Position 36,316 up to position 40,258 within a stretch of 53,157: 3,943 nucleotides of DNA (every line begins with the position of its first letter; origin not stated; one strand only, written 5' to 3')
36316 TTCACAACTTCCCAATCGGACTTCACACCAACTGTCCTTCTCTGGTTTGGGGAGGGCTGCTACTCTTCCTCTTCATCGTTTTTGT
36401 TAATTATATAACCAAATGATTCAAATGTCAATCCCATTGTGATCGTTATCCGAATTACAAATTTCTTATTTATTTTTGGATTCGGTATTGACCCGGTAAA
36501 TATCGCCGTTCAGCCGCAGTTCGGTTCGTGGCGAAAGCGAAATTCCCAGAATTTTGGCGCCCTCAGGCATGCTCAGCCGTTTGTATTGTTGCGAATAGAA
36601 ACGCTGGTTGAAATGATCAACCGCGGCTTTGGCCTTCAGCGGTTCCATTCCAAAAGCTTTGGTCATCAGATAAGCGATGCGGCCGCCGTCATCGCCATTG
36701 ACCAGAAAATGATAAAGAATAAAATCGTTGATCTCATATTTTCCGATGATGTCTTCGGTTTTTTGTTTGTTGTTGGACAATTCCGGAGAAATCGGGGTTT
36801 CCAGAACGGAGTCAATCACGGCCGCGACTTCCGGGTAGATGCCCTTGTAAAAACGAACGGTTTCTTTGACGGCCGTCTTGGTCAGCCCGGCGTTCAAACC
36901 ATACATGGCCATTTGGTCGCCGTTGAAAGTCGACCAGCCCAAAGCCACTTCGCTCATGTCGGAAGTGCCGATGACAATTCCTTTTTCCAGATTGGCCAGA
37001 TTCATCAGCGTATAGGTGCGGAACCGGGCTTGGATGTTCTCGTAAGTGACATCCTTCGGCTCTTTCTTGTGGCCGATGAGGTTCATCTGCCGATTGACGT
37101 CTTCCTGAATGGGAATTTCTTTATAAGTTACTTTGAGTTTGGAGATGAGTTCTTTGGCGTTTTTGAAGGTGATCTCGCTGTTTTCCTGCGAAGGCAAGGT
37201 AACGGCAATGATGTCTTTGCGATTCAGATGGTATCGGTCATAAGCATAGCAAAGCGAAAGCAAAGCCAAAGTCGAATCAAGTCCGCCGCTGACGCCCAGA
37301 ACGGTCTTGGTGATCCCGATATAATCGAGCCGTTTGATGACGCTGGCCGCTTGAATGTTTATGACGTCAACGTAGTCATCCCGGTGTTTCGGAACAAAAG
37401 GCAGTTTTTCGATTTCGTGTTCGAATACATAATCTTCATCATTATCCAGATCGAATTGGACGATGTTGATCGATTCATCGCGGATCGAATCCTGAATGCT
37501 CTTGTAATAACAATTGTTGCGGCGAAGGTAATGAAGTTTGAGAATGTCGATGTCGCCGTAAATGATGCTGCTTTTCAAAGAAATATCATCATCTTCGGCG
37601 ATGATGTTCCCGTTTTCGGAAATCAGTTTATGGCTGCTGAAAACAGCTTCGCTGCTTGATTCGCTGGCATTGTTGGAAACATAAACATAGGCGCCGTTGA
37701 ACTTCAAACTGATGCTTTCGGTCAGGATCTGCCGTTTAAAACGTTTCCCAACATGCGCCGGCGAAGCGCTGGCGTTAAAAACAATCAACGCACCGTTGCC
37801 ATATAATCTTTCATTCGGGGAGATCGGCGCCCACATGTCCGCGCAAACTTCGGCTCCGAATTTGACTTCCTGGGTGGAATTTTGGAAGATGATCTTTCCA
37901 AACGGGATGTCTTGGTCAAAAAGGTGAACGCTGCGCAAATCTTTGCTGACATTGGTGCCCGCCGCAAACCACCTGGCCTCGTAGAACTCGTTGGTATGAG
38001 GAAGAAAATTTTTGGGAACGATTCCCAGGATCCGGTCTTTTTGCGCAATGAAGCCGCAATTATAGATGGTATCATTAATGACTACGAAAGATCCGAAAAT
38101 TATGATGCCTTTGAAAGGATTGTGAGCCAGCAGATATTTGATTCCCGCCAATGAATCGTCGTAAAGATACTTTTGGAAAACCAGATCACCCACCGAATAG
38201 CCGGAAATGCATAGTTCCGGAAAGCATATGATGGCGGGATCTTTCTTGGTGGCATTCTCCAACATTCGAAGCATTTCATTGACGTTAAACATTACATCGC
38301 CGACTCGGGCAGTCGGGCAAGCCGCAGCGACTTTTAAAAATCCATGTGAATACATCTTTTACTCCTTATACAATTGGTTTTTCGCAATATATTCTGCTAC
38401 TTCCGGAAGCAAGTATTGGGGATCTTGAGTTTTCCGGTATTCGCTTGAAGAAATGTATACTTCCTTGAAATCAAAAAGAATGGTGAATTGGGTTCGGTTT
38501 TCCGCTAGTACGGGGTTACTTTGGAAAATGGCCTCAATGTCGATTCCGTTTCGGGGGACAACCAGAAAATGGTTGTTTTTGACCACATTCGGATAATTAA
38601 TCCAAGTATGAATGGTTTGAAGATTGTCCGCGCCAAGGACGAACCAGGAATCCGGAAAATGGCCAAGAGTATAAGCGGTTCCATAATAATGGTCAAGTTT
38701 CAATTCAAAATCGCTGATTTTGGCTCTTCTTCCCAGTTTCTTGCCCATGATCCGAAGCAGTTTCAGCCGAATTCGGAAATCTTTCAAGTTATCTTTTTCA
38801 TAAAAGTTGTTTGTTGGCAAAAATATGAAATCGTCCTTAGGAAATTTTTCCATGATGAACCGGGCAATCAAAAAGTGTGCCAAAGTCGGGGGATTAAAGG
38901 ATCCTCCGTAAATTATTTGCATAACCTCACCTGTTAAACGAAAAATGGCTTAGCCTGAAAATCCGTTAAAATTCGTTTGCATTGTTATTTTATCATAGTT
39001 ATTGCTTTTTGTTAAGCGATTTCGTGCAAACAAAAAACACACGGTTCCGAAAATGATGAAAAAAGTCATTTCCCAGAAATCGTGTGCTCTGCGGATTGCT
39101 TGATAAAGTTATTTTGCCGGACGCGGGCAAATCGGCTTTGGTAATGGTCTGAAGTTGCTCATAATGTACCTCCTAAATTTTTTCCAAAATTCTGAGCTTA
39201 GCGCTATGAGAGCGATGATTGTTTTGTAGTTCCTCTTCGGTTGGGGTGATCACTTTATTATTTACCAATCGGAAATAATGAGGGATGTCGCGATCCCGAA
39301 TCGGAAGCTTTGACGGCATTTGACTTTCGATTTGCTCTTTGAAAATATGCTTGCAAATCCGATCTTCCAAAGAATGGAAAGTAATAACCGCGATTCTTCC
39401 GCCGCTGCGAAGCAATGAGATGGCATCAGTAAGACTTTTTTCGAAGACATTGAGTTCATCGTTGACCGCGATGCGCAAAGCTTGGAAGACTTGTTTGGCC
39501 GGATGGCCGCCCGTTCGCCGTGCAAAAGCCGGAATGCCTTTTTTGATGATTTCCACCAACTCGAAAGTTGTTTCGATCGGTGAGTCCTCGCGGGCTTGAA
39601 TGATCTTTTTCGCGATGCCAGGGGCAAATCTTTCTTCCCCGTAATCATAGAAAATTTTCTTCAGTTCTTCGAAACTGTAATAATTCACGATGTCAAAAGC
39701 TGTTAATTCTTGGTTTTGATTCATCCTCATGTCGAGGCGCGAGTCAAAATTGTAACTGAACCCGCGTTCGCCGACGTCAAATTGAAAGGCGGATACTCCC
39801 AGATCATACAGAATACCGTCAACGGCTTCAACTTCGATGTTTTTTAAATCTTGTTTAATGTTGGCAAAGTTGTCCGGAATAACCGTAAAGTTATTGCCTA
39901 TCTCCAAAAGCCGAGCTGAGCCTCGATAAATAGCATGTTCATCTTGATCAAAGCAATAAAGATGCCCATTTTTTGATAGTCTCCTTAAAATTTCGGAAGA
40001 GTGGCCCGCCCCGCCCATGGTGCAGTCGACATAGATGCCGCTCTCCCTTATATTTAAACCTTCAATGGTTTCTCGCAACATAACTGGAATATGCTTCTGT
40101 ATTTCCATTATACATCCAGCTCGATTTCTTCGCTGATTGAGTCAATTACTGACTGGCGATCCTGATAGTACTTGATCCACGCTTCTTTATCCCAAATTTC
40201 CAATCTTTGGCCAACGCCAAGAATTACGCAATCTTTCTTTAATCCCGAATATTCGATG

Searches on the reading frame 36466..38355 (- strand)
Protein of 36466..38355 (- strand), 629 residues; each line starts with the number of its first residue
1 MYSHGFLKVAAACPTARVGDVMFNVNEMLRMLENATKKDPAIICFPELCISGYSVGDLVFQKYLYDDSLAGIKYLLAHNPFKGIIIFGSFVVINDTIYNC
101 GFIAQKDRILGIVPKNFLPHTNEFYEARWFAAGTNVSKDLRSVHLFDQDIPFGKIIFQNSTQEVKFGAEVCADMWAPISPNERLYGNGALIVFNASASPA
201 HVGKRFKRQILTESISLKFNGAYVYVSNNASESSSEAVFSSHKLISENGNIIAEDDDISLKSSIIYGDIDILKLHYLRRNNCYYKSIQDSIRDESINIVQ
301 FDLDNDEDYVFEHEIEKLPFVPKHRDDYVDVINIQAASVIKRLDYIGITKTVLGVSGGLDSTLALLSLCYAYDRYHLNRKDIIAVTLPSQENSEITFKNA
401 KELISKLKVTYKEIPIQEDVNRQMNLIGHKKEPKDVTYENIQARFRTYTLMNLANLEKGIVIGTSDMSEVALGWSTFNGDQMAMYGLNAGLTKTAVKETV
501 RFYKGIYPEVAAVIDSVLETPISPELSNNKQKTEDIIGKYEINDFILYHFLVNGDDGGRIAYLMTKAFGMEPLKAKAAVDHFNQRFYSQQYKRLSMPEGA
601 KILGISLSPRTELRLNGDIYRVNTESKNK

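Call 62: search_protein_families(library=pfam, proteins=[window:36466-38355:-], max_evalue=0.00001)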
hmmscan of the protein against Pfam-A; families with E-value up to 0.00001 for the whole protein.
window:36466-38355:- (629 aa): 2 families
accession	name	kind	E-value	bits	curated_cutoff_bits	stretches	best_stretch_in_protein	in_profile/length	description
PF02540.23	NAD_synthase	-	7.5e-29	101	21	1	337-548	7-203/242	NAD synthase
PF00795.27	CN_hydrolase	-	7.9e-12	45.5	23.2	1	10-271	3-248/256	Carbon-nitrogen hydrolase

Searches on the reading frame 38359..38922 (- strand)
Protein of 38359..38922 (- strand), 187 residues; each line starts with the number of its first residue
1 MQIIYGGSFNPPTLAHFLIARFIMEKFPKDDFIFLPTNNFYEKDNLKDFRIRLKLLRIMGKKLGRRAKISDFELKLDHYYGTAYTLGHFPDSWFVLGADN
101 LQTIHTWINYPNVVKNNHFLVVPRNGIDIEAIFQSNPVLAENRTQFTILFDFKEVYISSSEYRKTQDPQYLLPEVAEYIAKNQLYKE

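Call 62: search_protein_families(library=pfam, proteins=[window:38359-38922:-], max_evalue=0.00001)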
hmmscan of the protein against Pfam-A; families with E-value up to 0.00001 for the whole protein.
window:38359-38922:- (187 aa): 1 family
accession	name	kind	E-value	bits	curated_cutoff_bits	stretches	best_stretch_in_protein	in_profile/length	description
PF01467.32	CTP_transf_like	-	6.2e-15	56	21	1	4-164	1-132/133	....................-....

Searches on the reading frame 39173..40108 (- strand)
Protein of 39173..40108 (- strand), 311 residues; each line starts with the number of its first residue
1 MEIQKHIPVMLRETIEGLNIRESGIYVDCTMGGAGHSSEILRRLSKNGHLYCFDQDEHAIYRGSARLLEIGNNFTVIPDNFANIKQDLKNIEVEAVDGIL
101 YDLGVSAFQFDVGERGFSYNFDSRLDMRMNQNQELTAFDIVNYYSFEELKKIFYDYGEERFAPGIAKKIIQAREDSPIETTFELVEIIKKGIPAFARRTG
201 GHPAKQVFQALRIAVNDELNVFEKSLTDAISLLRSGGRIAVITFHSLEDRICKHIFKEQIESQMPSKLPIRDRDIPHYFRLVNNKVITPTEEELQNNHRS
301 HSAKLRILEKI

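Call 63: search_protein_families(library=pfam, proteins=[window:39173-40108:-], max_evalue=0.00001)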
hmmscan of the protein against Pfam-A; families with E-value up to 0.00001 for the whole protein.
window:39173-40108:- (311 aa): 1 family
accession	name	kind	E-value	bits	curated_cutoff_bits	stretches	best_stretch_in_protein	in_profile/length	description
PF01795.25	Methyltransf_5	-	5.3e-119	397.7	27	1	5-311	3-309/309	MraW methylase family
